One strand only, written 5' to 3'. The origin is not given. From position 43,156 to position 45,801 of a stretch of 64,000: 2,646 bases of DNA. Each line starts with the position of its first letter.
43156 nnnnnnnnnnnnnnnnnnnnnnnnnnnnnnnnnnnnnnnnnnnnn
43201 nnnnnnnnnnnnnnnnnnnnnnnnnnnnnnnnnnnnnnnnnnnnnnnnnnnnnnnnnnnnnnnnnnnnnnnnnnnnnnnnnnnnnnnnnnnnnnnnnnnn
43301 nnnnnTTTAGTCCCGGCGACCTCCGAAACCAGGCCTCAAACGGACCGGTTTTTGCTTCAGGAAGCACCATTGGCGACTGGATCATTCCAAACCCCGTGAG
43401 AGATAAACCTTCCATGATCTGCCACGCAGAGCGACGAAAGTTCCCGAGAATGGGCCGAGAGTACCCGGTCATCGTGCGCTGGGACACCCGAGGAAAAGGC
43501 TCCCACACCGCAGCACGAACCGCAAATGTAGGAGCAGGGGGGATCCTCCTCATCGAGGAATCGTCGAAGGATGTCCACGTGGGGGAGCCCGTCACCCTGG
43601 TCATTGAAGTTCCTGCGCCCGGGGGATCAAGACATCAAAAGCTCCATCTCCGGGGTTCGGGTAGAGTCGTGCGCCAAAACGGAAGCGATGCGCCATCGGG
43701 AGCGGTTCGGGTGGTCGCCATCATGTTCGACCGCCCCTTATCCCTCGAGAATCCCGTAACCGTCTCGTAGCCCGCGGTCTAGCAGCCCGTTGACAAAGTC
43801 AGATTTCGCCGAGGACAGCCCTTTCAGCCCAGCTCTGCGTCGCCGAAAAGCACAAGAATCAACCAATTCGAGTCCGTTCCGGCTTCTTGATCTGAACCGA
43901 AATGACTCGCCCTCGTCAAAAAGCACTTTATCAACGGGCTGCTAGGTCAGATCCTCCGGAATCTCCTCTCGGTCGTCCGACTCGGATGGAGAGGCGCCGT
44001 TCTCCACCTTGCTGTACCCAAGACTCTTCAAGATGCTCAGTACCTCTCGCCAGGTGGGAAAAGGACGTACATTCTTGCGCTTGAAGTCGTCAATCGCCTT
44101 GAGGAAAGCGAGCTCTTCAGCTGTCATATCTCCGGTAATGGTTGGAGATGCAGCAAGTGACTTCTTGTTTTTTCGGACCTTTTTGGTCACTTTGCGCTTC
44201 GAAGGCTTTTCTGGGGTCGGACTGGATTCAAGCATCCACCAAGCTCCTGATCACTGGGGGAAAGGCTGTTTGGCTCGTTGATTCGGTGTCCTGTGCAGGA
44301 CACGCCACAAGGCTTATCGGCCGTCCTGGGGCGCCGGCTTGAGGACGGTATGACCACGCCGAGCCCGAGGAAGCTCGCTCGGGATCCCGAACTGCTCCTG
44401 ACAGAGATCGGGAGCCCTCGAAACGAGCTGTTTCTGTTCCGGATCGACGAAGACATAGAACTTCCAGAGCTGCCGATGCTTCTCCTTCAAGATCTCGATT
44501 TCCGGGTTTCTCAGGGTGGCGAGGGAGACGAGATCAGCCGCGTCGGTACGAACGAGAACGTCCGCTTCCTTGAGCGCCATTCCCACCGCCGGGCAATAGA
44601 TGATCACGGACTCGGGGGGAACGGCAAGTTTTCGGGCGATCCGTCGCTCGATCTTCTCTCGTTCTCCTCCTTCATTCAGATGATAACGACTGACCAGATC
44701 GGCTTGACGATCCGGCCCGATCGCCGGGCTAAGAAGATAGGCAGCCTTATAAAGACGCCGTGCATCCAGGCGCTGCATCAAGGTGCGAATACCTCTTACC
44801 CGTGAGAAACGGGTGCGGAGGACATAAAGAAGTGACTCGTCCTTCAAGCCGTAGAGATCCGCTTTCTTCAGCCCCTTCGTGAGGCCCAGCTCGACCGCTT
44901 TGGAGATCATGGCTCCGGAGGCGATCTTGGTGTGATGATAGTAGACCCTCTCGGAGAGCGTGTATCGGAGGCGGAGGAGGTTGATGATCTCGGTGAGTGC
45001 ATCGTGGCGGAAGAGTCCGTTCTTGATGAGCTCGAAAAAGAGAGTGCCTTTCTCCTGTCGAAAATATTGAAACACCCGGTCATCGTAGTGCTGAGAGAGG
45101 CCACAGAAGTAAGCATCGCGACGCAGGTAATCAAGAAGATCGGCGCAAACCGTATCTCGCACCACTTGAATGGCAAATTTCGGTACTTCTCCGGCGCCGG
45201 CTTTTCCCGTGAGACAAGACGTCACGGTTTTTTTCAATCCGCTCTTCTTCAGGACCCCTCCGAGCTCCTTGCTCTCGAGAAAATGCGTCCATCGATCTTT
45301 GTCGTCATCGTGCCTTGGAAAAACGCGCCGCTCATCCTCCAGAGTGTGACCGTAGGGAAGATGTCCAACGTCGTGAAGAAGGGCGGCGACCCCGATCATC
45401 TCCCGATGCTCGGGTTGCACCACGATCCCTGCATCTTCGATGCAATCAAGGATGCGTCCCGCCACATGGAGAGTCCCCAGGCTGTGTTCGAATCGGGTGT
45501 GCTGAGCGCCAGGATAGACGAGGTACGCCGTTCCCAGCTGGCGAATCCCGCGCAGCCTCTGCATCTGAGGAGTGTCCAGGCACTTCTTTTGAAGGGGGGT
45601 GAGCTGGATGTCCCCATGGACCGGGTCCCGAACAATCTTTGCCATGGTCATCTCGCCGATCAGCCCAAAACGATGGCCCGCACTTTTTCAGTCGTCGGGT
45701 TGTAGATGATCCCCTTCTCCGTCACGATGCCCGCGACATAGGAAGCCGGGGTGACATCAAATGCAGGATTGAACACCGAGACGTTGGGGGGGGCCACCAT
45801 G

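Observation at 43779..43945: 21-bp inverted repeats bracketing a 125-bp spacer between convergent pilZ and a small basic-protein gene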

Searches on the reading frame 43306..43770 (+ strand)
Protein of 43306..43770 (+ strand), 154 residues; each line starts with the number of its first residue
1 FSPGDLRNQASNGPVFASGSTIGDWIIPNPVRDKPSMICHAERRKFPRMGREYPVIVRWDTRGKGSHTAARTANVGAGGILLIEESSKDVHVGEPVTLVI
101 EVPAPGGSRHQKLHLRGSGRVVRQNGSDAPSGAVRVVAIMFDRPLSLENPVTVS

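Call 10: search_protein_families(library=pfam, proteins=[window:43306-43770:+], max_evalue=0.01)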
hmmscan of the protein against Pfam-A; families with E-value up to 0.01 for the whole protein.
window:43306-43770:+ (154 aa): 1 family
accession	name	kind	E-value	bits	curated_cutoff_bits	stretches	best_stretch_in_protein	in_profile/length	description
PF07238.19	PilZ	-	2e-07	31.7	22.5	1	42-146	1-89/102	PilZ domain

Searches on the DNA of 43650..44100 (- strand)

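Call 8: search_rna_families(source=window, start=43650, end=44100, threshold=evalue, max_evalue=10, show_alignments=3)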
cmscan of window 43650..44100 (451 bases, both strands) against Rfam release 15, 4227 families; matches with E-value up to 10: 1.
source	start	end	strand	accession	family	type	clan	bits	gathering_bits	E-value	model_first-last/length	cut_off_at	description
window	43803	43844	-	RF04029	mir-8521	Gene; miRNA;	-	14.1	80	5.2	1-68/68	no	mir-8521 microRNA precursor family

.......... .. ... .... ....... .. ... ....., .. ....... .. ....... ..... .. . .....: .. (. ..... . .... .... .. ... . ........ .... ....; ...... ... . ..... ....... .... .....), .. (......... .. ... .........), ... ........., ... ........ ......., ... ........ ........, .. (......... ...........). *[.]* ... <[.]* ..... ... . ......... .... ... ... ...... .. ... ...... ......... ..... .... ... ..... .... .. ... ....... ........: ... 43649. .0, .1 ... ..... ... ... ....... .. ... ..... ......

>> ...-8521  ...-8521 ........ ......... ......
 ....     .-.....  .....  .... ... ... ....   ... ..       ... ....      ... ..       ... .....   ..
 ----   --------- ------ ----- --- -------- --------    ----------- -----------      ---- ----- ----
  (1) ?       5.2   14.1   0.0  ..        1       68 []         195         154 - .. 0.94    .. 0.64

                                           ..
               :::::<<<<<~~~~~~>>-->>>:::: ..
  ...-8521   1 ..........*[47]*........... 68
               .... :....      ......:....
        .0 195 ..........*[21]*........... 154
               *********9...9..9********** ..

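Call 79: search_dna_similar(query=window:43779-43945:-, collection=plasmids, mode=distant, max_evalue=0.01, max_rows=15)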
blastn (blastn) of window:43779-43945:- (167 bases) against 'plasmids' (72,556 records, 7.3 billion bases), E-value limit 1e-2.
No match.

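Call 80: search_dna_similar(query=window:43779-43945:-, collection=phages, mode=distant, max_evalue=0.01, max_rows=10)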
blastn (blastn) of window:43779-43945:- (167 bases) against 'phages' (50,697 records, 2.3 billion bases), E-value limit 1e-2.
No match.

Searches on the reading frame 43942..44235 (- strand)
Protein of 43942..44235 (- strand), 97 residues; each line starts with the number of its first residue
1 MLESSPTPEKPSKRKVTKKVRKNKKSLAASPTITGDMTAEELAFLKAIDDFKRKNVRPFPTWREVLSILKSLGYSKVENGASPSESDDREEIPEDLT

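Call 10: search_protein_families(library=pfam, proteins=[window:43942-44235:-], max_evalue=0.01)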
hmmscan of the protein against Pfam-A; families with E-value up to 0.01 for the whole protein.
window:43942-44235:- (97 aa): 0 families

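Call 12: find_homologous_proteins(query=window:43945-44235:-)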
Query window:43945-44235:- (97 aa): 2 proteins with E <= 0.001 among 7 candidates.
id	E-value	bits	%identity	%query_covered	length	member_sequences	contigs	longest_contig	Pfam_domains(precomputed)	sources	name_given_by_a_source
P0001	1.2e-54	200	100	100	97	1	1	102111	-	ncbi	-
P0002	1.7e-23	100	82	53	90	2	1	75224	-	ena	-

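Call 13: find_encoding_contigs(protein=window:43942-44235:-, flank=10000, max_places=10)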
Protein window:43942-44235:- (97 aa): no gene with exactly this product is on record in the collection.

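Call 14: find_encoding_contigs(protein=P0001, flank=10000, max_places=10)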
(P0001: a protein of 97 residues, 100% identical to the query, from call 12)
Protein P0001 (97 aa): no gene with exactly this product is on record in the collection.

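Call 15: find_encoding_contigs(protein=P0002, flank=10000, max_places=10)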
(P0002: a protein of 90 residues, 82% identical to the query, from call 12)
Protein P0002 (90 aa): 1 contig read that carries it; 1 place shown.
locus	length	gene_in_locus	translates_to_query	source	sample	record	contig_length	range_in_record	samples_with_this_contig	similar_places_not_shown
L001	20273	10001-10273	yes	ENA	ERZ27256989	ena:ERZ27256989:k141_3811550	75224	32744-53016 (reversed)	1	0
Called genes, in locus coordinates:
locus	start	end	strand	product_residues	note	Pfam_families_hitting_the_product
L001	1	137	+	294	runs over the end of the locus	PF01259:SAICAR_synt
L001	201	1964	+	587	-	-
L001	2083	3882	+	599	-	PF00009:GTP_EFTU, PF01926:MMR_HSR1 (faint), PF03144:GTP_EFTU_D2, PF14492:EFG_III (weak), PF00679:EFG_C, PF06421:LepA_C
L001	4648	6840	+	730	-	PF24521:Ank_KRIT1 (faint), PF00023:Ank (faint), PF12796:Ank_2, PF13606:Ank_3 (faint), PF13637:Ank_4 (weak), PF13857:Ank_5 (faint), PF11954:DUF3471 (weak), PF13360:PQQ_2, +1 more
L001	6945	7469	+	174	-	PF00731:AIRC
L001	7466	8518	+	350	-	PF01008:IF-2B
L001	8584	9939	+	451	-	PF01966:HD, PF19276:HD_assoc_2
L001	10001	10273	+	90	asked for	-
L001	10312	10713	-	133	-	PF07238:PilZ (weak)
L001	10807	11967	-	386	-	PF01142:TruD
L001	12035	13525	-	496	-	PF00309:Sigma54_AID, PF04963:Sigma54_CBD, PF04552:Sigma54_DBD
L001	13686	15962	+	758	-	PF01833:TIG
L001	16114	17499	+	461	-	PF13349:DUF4097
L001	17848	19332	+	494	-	PF07498:Rho_N, PF07497:Rho_RNA_bind, PF00006:ATP-synt_ab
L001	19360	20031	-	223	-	PF01694:Rhomboid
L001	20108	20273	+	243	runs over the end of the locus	-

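Call 42: find_encoding_contigs(protein=P0003, flank=3000, max_places=5)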
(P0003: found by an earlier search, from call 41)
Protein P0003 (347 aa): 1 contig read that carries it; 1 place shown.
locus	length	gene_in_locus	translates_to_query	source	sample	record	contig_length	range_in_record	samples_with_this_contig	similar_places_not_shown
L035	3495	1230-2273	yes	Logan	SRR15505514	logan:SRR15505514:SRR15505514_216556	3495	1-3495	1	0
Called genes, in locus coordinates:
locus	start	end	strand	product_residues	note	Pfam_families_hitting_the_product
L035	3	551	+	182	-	?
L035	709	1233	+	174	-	PF00731:AIRC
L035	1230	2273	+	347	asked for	PF01008:IF-2B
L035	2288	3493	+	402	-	?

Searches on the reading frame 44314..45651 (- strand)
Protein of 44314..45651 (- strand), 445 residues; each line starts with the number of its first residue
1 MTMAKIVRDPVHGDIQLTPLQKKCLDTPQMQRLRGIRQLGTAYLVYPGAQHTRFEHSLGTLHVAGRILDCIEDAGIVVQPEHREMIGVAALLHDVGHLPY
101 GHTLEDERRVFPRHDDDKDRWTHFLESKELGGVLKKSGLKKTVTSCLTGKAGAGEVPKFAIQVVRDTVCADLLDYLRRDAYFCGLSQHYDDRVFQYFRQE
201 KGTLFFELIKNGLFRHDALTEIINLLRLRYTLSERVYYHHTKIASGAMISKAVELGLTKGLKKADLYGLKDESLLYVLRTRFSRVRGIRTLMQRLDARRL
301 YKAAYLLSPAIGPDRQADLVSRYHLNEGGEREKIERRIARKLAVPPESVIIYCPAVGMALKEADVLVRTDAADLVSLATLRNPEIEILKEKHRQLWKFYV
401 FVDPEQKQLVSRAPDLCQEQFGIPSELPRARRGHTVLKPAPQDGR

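Call 10: search_protein_families(library=pfam, proteins=[window:44314-45651:-], max_evalue=0.01)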
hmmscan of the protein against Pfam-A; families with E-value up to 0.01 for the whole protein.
window:44314-45651:- (445 aa): 2 families
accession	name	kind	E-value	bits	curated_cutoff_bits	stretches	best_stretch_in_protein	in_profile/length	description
PF19276.4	HD_assoc_2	-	1.4e-18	67.6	23.1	1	226-413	31-206/222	HD associated region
PF01966.28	HD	-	6.2e-08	33.4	22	1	53-114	1-58/116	HD domain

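Call 41: list_cluster_members(proteins=[P0001, window:44314-45651:-, window:45660-46703:-])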
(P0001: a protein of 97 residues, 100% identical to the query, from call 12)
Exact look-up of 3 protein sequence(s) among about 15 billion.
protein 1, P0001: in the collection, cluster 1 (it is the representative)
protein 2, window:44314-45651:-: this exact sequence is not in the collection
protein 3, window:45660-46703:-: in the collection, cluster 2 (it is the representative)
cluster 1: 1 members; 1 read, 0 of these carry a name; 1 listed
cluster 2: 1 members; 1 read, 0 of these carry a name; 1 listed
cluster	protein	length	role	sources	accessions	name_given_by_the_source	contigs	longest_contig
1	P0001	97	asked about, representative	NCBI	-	-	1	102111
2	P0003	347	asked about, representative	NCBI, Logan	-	-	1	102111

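Call 51: find_homologous_proteins(query=window:44317-45651:-, max_evalue=1e-60)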
Query window:44317-45651:- (445 aa): 3041 proteins with E <= 1e-60 among 8000 candidates; the best 120 are listed.
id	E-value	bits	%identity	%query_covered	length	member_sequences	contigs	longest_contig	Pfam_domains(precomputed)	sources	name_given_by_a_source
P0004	7.2e-298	1005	100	100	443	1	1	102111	PF01966.29,PF19276.5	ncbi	-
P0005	6.8e-207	706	72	97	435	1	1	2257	PF01966.29,PF19276.5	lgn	-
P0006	2.9e-186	638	64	99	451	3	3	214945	PF01966.29,PF19276.5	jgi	-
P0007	9.0e-158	544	60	94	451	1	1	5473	PF01966.29,PF19276.5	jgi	-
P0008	5.9e-156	538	61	90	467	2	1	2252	PF01966.29,PF19276.5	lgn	-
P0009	4.0e-155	535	58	96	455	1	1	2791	PF01966.29,PF19276.5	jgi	jgi:HD superfamily phosphohydrolase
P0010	1.7e-154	533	57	95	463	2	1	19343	PF01966.29,PF19276.5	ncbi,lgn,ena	-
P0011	9.0e-137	475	53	95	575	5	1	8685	PF01966.29,PF19276.5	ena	-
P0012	1.9e-136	473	50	96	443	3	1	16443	PF01966.29,PF19276.5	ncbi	-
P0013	5.7e-136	472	51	98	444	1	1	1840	PF01966.29,PF19276.5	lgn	-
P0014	1.8e-135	470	51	97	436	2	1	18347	PF01966.29,PF19276.5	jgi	-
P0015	2.4e-135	470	52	96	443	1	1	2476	PF01966.29,PF19276.5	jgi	-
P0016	2.7e-135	470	51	96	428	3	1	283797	PF01966.29,PF19276.5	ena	-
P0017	3.5e-135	469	50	98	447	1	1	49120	PF01966.29,PF19276.5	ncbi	-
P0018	4.0e-135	469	53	95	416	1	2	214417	PF01966.29,PF19276.5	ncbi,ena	-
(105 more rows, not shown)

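Call 52: find_encoding_contigs(protein=P0005, flank=5000, max_places=4)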
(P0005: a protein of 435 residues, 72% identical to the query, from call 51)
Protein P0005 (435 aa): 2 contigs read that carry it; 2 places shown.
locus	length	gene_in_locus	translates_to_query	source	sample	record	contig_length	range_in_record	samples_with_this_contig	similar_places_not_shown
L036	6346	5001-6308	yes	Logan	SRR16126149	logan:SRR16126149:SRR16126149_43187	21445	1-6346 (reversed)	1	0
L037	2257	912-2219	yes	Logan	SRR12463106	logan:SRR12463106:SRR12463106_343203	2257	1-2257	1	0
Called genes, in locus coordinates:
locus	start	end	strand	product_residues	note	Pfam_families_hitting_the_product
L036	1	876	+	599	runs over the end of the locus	PF00009:GTP_EFTU, PF03144:GTP_EFTU_D2, PF14492:EFG_III (weak), PF00679:EFG_C, PF06421:LepA_C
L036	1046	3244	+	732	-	PF12796:Ank_2, PF13606:Ank_3 (faint), PF24521:Ank_KRIT1 (weak), PF00023:Ank, PF13637:Ank_4 (weak), PF13857:Ank_5, PF01011:PQQ (faint), PF13360:PQQ_2, +1 more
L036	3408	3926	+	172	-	PF00731:AIRC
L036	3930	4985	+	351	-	PF01008:IF-2B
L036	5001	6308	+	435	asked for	PF01966:HD, PF19276:HD_assoc_2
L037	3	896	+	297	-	?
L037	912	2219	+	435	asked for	PF01966:HD, PF19276:HD_assoc_2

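Call 53: find_encoding_contigs(protein=P0006, flank=5000, max_places=4)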
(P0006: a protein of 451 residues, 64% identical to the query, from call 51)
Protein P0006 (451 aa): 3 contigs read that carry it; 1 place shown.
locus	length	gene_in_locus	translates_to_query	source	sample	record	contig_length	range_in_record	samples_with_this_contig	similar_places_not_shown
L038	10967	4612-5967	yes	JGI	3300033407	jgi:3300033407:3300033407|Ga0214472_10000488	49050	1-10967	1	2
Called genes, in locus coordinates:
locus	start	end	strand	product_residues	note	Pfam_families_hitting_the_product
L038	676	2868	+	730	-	PF24521:Ank_KRIT1 (faint), PF00023:Ank (faint), PF12796:Ank_2, PF13606:Ank_3 (faint), PF13637:Ank_4 (weak), PF13857:Ank_5 (faint), PF11954:DUF3471 (weak), PF13360:PQQ_2, +1 more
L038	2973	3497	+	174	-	PF00731:AIRC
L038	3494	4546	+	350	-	PF01008:IF-2B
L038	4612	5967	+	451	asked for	PF01966:HD, PF19276:HD_assoc_2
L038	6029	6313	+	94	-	-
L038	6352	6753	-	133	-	PF07238:PilZ (weak)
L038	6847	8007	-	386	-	PF01142:TruD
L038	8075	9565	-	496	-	PF00309:Sigma54_AID, PF04963:Sigma54_CBD, PF04552:Sigma54_DBD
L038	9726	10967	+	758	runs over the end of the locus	PF01833:TIG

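Call 55: find_encoding_contigs(protein=P0010, flank=4000, max_places=3)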
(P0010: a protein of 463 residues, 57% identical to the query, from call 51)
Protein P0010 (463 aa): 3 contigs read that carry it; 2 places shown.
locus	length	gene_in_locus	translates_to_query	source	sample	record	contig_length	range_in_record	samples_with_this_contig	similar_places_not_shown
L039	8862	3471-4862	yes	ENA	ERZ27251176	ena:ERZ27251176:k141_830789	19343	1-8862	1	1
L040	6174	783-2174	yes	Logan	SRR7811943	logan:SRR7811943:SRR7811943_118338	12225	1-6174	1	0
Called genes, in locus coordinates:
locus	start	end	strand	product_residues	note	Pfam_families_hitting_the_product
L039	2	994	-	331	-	?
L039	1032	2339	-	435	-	PF00275:EPSP_synthase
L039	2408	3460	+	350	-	PF01008:IF-2B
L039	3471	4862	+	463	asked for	PF01966:HD, PF19276:HD_assoc_2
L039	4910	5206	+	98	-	-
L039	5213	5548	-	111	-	-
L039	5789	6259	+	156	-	-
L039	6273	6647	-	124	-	PF00226:DnaJ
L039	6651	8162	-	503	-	PF00309:Sigma54_AID, PF04963:Sigma54_CBD, PF04552:Sigma54_DBD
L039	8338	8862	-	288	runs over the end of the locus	PF03009:GDPD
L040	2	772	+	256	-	?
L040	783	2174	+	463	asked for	PF01966:HD, PF19276:HD_assoc_2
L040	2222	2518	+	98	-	-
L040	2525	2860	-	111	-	-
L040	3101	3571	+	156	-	-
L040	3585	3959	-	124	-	PF00226:DnaJ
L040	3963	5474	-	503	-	PF00309:Sigma54_AID, PF04963:Sigma54_CBD, PF04552:Sigma54_DBD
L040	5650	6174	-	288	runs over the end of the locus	PF03009:GDPD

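Call 56: find_encoding_contigs(protein=P0007, flank=4000, max_places=3)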
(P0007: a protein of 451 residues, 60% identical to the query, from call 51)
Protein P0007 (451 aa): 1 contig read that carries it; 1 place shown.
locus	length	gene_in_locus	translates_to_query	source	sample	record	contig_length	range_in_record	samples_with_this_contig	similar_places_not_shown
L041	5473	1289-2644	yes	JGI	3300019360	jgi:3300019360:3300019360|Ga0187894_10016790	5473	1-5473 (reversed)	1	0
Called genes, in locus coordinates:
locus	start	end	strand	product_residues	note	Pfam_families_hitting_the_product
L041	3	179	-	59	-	?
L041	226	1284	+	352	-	PF01008:IF-2B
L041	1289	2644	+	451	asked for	PF01966:HD, PF19276:HD_assoc_2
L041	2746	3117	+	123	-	-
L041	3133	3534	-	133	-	-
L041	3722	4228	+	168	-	-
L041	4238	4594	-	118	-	PF00226:DnaJ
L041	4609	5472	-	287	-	?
